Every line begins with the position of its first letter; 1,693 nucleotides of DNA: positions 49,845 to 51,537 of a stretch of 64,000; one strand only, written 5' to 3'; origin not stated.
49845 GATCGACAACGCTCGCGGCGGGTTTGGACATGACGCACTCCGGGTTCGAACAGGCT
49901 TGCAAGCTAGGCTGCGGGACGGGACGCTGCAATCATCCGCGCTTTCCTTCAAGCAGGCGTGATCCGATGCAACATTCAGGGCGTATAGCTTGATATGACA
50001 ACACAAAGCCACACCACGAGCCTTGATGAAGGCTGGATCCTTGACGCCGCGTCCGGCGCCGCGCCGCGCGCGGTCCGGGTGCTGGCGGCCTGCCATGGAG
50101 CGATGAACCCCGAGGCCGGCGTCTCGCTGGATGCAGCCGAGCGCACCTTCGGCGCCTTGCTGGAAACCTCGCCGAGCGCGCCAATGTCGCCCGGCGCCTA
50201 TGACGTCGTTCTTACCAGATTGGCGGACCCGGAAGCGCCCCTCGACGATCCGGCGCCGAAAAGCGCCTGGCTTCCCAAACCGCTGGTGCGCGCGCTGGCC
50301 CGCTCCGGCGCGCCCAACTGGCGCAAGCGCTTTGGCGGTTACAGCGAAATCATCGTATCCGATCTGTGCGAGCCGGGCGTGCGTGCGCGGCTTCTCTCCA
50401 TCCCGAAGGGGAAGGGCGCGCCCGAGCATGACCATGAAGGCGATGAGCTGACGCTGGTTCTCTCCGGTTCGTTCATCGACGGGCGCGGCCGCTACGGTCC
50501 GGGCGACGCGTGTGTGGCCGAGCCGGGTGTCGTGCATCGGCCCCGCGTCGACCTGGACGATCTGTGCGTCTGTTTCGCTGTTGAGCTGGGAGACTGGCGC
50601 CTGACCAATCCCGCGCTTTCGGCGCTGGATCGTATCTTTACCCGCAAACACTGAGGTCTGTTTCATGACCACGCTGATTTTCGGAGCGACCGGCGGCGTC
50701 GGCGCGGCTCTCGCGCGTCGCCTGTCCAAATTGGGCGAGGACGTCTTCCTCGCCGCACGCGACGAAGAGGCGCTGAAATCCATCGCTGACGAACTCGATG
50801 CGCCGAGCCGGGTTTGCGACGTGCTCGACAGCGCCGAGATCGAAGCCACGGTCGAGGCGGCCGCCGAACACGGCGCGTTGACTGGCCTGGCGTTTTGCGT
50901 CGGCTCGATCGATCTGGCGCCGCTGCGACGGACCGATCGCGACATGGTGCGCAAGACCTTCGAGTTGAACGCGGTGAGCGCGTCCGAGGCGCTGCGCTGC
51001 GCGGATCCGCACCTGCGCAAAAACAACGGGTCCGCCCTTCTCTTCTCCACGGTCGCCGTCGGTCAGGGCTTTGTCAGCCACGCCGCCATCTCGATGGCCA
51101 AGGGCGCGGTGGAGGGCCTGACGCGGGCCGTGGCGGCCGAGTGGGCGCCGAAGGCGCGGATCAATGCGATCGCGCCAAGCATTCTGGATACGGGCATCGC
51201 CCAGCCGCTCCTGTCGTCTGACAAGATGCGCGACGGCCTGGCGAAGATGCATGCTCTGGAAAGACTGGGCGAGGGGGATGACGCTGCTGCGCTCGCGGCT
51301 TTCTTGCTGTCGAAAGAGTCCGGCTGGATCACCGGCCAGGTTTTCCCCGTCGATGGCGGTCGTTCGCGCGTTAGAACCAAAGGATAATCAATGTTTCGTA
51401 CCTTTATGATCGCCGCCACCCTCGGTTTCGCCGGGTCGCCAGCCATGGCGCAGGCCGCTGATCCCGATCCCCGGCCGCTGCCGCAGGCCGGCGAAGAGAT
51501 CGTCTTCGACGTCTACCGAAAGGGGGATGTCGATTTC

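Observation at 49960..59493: Two convergent operons each carry an exact TGATCC-N16-CGTA (ChrR/sigmaE-type ECF) promoter motif, but no sigma factor gene is present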

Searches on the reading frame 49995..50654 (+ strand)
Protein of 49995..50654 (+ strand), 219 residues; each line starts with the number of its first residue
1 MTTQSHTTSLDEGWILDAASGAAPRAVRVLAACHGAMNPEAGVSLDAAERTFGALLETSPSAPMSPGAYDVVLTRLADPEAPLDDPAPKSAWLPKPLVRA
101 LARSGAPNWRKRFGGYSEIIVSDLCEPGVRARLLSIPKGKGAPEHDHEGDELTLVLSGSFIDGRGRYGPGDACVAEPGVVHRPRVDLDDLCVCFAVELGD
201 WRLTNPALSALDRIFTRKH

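Call 6: search_protein_families(library=pfam, proteins=[window:49995-50654:+])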
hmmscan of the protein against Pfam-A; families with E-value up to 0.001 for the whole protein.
window:49995-50654:+ (219 aa): 2 families
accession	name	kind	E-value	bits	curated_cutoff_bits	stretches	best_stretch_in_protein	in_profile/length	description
PF12973.13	Cupin_7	-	2.5e-09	37.3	27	1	126-195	30-99/105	ChrR Cupin-like domain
PF07883.17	Cupin_2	-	7.3e-07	29.3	27.2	1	134-195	3-68/70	Cupin domain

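Call 9: search_solved_structures(query=window:49995-50654:+, max_evalue=1, show_alignments=2)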
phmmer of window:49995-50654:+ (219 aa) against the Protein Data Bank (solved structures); distinct sequences matched with E-value up to 1: 4.
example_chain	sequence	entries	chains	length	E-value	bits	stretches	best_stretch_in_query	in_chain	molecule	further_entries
2z2s_B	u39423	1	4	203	9.7e-18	67.7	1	15-196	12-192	Anti-Sigma factor ChrR, transcriptional activator ChrR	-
2q1z_B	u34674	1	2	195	1.4e-17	67.2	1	15-196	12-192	Anti-Sigma factor ChrR, transcriptional activator ChrR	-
3o14_A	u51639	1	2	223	0.25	14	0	137-183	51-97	Anti-ECFsigma factor, ChrR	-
4rlf_A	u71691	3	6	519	0.84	12.3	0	29-95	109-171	Benzoate-coenzyme A ligase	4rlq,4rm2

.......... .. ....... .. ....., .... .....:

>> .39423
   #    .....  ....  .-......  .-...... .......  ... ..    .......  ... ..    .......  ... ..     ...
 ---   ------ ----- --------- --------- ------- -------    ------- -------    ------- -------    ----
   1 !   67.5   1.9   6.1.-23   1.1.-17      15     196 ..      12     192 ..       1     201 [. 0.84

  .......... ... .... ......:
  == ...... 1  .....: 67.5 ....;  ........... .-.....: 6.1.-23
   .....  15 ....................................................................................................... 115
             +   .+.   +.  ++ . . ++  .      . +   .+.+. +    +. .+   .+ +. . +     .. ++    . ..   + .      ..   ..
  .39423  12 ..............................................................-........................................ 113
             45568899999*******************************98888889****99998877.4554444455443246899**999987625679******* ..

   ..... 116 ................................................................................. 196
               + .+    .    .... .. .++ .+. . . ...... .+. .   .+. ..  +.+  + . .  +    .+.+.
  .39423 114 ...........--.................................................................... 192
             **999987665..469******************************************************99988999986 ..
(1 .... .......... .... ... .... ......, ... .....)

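Call 10: search_protein_families(library=ncbifam, proteins=[window:49995-50654:+], max_evalue=0.01)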
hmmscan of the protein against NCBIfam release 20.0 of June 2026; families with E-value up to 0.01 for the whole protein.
window:49995-50654:+ (219 aa): 2 families
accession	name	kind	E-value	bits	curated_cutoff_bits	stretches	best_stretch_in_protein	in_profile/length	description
TIGR02451.1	anti_sig_ChrR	subfamily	3.2e-27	95.8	124.5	1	18-204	11-203/216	ChrR family anti-sigma-E factor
NF051881.1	StressantisigmaChrR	equivalog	5.4e-24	84.9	300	1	15-198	9-190/209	cadmium/peroxide/UV radiation responsive anti-sigma factor ChrR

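Call 11: find_homologous_proteins(query=window:49995-50654:+, max_evalue=0.00001)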
Query window:49995-50654:+ (219 aa): 82 proteins with E <= 0.00001 among 2324 candidates.
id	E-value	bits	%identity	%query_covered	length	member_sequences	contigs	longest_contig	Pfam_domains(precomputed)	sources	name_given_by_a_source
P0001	2.5e-139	480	95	100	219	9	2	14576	PF07883.18,PF12973.14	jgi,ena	-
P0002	6.9e-112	390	78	100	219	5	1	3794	PF07883.18,PF12973.14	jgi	-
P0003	3.7e-111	388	78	100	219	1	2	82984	PF07883.18,PF12973.14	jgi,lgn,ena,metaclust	metaclust:\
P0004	1.3e-110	386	79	100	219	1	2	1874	PF07883.18,PF12973.14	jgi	jgi:putative transcriptional regulator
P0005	3.2e-110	385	79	100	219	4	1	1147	PF07883.18,PF12973.14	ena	-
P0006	1.8e-106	373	75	100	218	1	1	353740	PF07883.18,PF12973.14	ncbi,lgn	ncbi:MAG: cupin domain-containing protein [Oceanicaulis sp.]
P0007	5.8e-106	371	80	93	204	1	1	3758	PF07883.18,PF12973.14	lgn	-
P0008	2.7e-105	369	74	100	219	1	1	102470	PF07883.18,PF12973.14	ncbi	ncbi:MAG: cupin domain-containing protein [Oceanicaulis sp.]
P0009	3.7e-105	368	74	100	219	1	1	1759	PF07883.18,PF12973.14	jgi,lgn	-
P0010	9.9e-102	357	71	100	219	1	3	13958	PF07883.18,PF12973.14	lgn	-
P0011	3.7e-101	355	78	93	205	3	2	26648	PF07883.18,PF12973.14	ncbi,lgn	ncbi:MAG: cupin domain-containing protein [Oceanicaulis sp.]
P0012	1.6e-75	271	60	98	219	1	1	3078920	PF07883.18,PF12973.14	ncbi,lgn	ncbi:MAG: cupin domain-containing protein [Oceanicaulis sp.]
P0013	4.7e-71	257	58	97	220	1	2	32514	PF07883.18,PF12973.14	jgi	-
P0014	1.2e-70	256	59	100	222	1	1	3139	PF07883.18,PF12973.14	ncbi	ncbi:MAG: cupin domain-containing protein [Oceanicaulis sp.]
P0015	4.0e-70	254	57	97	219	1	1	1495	PF07883.18,PF12973.14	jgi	jgi:putative transcriptional regulator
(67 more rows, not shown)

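Call 15: find_related_loci(query=A2, collection=genome_contigs, flank=10000)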
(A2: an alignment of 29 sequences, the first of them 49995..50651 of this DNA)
Query A2 (219 aa) in genome_contigs; peptide patterns used: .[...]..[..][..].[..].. (x = any residue, [..] = any of these).
249 stretches matched a pattern; 195 encode a relative of the query (tblastn E <= 1e-3); the best 80 are kept; 80 distinct loci.
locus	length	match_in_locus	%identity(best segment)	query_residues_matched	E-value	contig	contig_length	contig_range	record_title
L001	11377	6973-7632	76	1-219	5e-109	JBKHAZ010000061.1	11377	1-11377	MAG: Oceanicaulis sp. isolate D1M01_33 NODE_9028_length_11377_cov_4.481540, whole genome shotgun sequence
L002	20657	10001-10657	74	1-219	6e-107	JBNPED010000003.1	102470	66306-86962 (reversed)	MAG: Oceanicaulis sp. isolate fr_S3C375 S3CNODE_36_length_102470_cov_9_013738, whole genome shotgun sequence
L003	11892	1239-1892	75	1-219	2e-108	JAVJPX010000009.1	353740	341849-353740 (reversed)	MAG: Oceanicaulis sp. isolate E1-EBD-16 k141_9333, whole genome shotgun sequence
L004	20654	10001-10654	57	3-218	5e-72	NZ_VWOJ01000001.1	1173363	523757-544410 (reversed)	Alkalicaulis satelles strain G-192 NODE_1_length_1173363, whole genome shotgun sequence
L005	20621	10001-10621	57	10-215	6e-71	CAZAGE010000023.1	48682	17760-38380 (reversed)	MAG TPA_asm: uncultured Oceanicaulis sp. isolate SRP342821_co1_108 genome assembly, contig: NODE_478_length_48682_cov_61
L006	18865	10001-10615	56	7-212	9e-70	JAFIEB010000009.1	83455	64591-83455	MAG: Oceanicaulis sp. isolate coassembly_bin.1 k141_58708, whole genome shotgun sequence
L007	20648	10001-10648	52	1-215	7e-69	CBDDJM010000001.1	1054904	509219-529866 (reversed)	MAG: Oceanicaulis sp. isolate ac2d7a79-568f-4395-b666-6e3bd66a6e09 genome assembly, contig: contig_1, whole genome shotg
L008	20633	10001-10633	58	5-214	7e-68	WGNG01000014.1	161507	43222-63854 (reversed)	MAG: Alphaproteobacteria bacterium isolate RI_41 c_000000164134, whole genome shotgun sequence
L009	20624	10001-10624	54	9-215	1e-67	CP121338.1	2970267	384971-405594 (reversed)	MAG: Oceanicaulis sp. isolate NCC532_bact_3479 chromosome, complete genome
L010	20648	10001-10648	51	1-215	2e-65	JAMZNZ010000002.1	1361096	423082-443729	Maricaulaceae bacterium EIL42A08 NODE_1_length_1361096_cov_317.294107, whole genome shotgun sequence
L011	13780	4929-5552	58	8-214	4e-63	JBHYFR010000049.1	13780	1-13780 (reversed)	MAG: Oceanicaulis sp. isolate CCAP1475_9_bin-020 CCAP1475_9_bin-020_c49, whole genome shotgun sequence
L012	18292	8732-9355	56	8-214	2e-59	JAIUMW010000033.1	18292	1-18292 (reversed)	MAG: Oceanicaulis sp. isolate PBR18_bin52 bin52.contig0032, whole genome shotgun sequence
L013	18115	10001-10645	56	3-216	4e-71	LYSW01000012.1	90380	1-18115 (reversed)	MAG: Oceanicaulis sp. BBD 1991-10 Richardson_scaffold_130, whole genome shotgun sequence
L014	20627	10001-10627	48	10-217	3e-50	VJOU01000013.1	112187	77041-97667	Glycocaulis profundi strain ZYF765 scaffold_12, whole genome shotgun sequence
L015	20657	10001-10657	43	6-219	7e-48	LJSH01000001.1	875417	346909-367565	MAG: Oceanicaulis sp. HLUCCA04 ITZX_scaf_3, whole genome shotgun sequence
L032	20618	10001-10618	35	5-203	5e-27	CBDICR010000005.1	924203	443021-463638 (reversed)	MAG: Caulobacteraceae bacterium isolate 703c0f2e-d631-48fb-a745-c9236a4f740e genome assembly, contig: contig_5, whole ge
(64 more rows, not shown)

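Call 53: search_protein_families(library=ncbifam, proteins=[L032:10001-10618:+], max_evalue=0.00001)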
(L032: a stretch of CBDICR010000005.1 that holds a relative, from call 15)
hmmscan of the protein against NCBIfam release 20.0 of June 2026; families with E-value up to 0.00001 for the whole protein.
L032:10001-10618:+ (206 aa): 2 families
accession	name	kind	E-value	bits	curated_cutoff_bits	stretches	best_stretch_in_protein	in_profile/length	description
TIGR02451.1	anti_sig_ChrR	subfamily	9.1e-24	84.5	124.5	1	2-196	2-192/216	ChrR family anti-sigma-E factor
NF051881.1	StressantisigmaChrR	equivalog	1.9e-23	83.2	300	1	23-200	23-189/209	cadmium/peroxide/UV radiation responsive anti-sigma factor ChrR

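Call 58: predict_structure(alignment_id=A2)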
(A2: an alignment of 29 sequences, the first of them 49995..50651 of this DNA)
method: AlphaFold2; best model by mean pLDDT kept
length: 219 residues; sequences in the alignment: 29
mean_pLDDT: 81.9   pTM: 0.78
mean pLDDT of the five models: 81.9, 80.1, 79.5, 78.2, 77.1
residues with pLDDT >= 90: 98; 70-90: 81; 50-70: 23; < 50: 17
segments of 3 or more residues with pLDDT < 50: 1-3, 84-89, 217-219
pLDDT, mean of each block of 10 residues (from residue 1): 64 90 93 96 95 82 77 68 50 89 87 89 93 92 76 95 91 86 86 92 56 50
secondary structure, 60 per line:
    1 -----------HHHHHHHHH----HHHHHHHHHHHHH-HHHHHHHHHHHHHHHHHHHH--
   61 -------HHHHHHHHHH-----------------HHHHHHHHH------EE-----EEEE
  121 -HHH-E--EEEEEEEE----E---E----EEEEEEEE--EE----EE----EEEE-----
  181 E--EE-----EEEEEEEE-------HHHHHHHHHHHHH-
elements in order: H12-20 H25-37 H39-58 H68-77 H95-103 E117-120 E129-136 E150-157 E172-175 E191-198 H206-218

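Call 60: fold_search(model_id=the predicted structure, library=pdb)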
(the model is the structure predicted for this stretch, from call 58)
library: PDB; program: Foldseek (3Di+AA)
matches with E <= 10: 1776; with E <= 0.001: 511
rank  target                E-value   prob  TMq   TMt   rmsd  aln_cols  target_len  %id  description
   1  2q1z_MODEL_1_D        6.9e-15  1.00  0.66  0.79   4.8       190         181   30  Crystal Structure of Rhodobacter sphaeroides SigE in complex with the anti-sigma ChrR (released 2007-09-18)
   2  2q1z_MODEL_1_B        3.8e-14  1.00  0.65  0.76   5.0       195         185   30  Crystal Structure of Rhodobacter sphaeroides SigE in complex with the anti-sigma ChrR (released 2007-09-18)
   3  2z2s_B                8.1e-13  1.00  0.62  0.74   5.9       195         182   30  Crystal Structure of Rhodobacter sphaeroides SigE in complex with the anti-sigma ChrR (released 2008-02-05)
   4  2z2s_H                3.9e-11  1.00  0.59  0.73   6.1       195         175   28  Crystal Structure of Rhodobacter sphaeroides SigE in complex with the anti-sigma ChrR (released 2008-02-05)
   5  2z2s_D                1.8e-10  1.00  0.55  0.69   7.1       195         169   31  Crystal Structure of Rhodobacter sphaeroides SigE in complex with the anti-sigma ChrR (released 2008-02-05)
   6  2z2s_F                1.8e-09  1.00  0.58  0.73   5.6       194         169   27  Crystal Structure of Rhodobacter sphaeroides SigE in complex with the anti-sigma ChrR (released 2008-02-05)
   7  7zvy_A                3.2e-07  1.00  0.37  0.69   2.5        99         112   24  Thermococcus kadokarensis phosphomannose isomerase (released 2022-08-24)
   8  7zvy_B                3.2e-07  1.00  0.38  0.70   3.1       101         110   24  Thermococcus kadokarensis phosphomannose isomerase (released 2022-08-24)
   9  7zvy_F                3.4e-07  1.00  0.38  0.72   2.7       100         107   24  Thermococcus kadokarensis phosphomannose isomerase (released 2022-08-24)
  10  8awn                  3.4e-07  1.00  0.34  0.64   3.2        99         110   20  Crystal structure of a manganese-containing cupin (tm1459) from Thermotoga maritima, variant C106Q (released 2023-03-08)
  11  8awp_B                4.8e-07  1.00  0.35  0.65   3.1       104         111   19  Crystal structure of a manganese-containing cupin (tm1459) from Thermotoga maritima, variant 208 (V19I/R23H/M38I/I60F/ (released 2023-03-08)
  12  8awo_B                5.6e-07  1.00  0.36  0.66   3.6       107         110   20  Crystal structure of a manganese-containing cupin (tm1459) from Thermotoga maritima, variant AIFQ (Y7A/M38I/Y83F/C106Q (released 2023-03-08)
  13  4qm9_A                9.4e-07  1.00  0.34  0.48  10.2       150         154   15  Crystal Structure of a Putative Cysteine Dioxygenase From Bacillus subtilis with Cys-bound (released 2014-11-19)
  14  5fq0_C                1.0e-06  1.00  0.37  0.70   2.1        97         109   24  The structure of KdgF from Halomonas sp. (released 2016-05-04)
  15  5fq0_A                1.0e-06  1.00  0.36  0.67   2.5        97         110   24  The structure of KdgF from Halomonas sp. (released 2016-05-04)
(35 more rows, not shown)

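Call 68: list_cluster_members(proteins=[P0204, P0001, window:49995-50651:+])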
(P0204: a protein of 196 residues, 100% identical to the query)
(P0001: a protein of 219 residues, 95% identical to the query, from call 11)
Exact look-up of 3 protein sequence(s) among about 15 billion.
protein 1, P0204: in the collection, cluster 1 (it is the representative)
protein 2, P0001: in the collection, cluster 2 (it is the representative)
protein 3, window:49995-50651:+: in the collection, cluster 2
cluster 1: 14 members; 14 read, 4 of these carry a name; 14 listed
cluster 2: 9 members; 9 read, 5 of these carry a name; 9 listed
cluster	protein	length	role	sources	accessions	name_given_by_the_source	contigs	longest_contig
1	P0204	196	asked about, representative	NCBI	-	-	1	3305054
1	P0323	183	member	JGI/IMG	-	RNA polymerase sigma-70 factor (ECF subfamily)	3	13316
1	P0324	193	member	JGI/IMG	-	RNA polymerase sigma-70 factor (ECF subfamily)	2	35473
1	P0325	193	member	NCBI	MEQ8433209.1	MAG: sigma-70 family RNA polymerase sigma factor [Oceanicaulis sp.]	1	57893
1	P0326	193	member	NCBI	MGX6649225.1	sigma-70 family RNA polymerase sigma factor [Maricaulaceae bacterium MS644]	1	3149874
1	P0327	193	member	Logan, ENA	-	-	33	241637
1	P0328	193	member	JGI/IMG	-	-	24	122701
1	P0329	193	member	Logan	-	-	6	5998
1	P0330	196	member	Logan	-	-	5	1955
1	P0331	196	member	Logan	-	-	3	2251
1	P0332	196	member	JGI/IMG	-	-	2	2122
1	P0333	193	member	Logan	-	-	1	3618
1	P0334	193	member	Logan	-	-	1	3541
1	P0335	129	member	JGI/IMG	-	-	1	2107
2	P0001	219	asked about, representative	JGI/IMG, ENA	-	-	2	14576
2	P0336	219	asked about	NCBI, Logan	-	-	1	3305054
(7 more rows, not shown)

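Call 69: find_encoding_contigs(protein=P0326, flank=4000, max_places=2)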
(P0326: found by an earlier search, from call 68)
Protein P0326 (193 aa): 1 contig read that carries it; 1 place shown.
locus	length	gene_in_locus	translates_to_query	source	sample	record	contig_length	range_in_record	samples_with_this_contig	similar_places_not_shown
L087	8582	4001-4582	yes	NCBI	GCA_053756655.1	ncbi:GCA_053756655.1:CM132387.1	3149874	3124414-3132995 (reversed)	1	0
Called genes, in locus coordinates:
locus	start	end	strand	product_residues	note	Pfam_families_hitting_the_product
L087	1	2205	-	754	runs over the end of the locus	PF02897:Peptidase_S9_N, PF00326:Peptidase_S9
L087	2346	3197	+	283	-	PF01678:DAP_epimerase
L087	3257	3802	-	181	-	PF06776:IalB (weak)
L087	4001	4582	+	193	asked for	PF04542:Sigma70_r2, PF08281:Sigma70_r4_2, PF04545:Sigma70_r4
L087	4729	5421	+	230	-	PF12973:Cupin_7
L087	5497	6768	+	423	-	PF00890:FAD_binding_2 (weak), PF01494:FAD_binding_3, PF05834:Lycopene_cycl (faint), PF07992:Pyr_redox_2 (faint), PF01266:DAO (weak)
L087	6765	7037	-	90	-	-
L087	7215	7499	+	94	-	PF01329:Pterin_4a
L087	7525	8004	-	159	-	-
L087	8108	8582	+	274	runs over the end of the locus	PF06629:MipA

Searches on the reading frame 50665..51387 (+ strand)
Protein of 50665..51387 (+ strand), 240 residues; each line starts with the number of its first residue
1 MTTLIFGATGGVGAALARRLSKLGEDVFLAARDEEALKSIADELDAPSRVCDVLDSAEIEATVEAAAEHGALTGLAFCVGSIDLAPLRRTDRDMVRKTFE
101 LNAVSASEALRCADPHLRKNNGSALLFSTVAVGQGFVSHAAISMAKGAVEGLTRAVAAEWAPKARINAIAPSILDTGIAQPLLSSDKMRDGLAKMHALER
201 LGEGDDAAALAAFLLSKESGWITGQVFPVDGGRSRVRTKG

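Call 6: search_protein_families(library=pfam, proteins=[window:50665-51387:+])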
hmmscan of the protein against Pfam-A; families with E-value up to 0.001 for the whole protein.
window:50665-51387:+ (240 aa): 8 families
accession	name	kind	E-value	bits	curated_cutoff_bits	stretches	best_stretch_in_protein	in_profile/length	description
PF13561.12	adh_short_C2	-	2e-46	159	27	1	7-232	1-234/236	Enoyl-(Acyl carrier protein) reductase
PF00106.31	adh_short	-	1.9e-26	93.2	26.6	1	3-182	3-190/195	short chain dehydrogenase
PF08659.16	KR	-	4.4e-06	27.2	22.6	1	2-158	2-165/180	KR domain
PF13460.12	NAD_binding_10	-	6.8e-05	23.2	27.2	1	7-65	1-60/184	NAD(P)H-binding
PF03435.24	Sacchrp_dh_NADP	-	9e-05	23.2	25.1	1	4-74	2-74/129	Saccharopine dehydrogenase NADP binding domain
PF01370.27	Epimerase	-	0.0001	22.2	20.9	1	4-67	2-73/240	NAD dependent epimerase/dehydratase family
PF03807.23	F420_oxidored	-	0.00031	21.7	21.6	1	8-57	6-46/94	NADP oxidoreductase coenzyme F420-dependent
PF23441.1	SDR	-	0.00045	20.1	27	0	109-232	129-254/258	SDR-like rossmann domain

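Call 10: search_protein_families(library=ncbifam, proteins=[window:50665-51387:+], max_evalue=0.01)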
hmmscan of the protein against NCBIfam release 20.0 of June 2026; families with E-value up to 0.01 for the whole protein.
window:50665-51387:+ (240 aa): 233 families (the best 25 are shown)
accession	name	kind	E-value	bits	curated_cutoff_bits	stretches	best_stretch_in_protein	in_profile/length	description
NF005559.1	PRK07231.1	subfamily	6.3e-40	137.2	215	1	2-234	6-248/249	glucose 1-dehydrogenase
NF052558.1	MBtsdlDhBudC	equivalog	7.2e-37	127.3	270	1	3-234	6-242/250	meso-2,3-butanediol dehydrogenase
NF004528.0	PRK05875.1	equivalog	6.6e-34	117.6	334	1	2-235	12-256/280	SDR family oxidoreductase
NF006693.0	PRK09242.1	equivalog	3.6e-33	114.8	328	1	2-235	12-255/258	SDR family oxidoreductase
NF004791.0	PRK06138.1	equivalog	2.1e-31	109.2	312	1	3-234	8-250/252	SDR family oxidoreductase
NF005873.0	PRK07814.1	equivalog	4.2e-31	108.3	346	1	4-232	14-250/263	SDR family oxidoreductase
NF005893.0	PRK07856.1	equivalog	4.5e-31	108.1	255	1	3-232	12-240/255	SDR family oxidoreductase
NF009466.0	PRK12826.1-2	subfamily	5.8e-31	107.8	222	1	3-234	6-245/248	3-oxoacyl-ACP reductase FabG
NF005681.0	PRK07478.1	subfamily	9.4e-31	107.1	267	1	3-237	9-253/254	SDR family oxidoreductase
NF006121.0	PRK08265.1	subfamily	2e-29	102.9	294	1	3-234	10-246/263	short chain dehydrogenase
NF004198.0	PRK05653.1-3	equivalog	2.8e-29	102.3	296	1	2-233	9-246/248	3-oxoacyl-ACP reductase FabG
NF005853.0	PRK07774.1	equivalog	5.4e-29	101.3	303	1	3-233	9-246/250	SDR family oxidoreductase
NF004778.0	PRK06124.1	equivalog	1.8e-28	99.7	303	1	3-233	14-252/256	SDR family oxidoreductase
NF005067.0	PRK06484.1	equivalog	3.3e-28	98.5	713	1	3-234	276-512/524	short chain dehydrogenase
NF005752.0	PRK07576.1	subfamily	5.7e-28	98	321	1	3-235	12-252/271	SDR family oxidoreductase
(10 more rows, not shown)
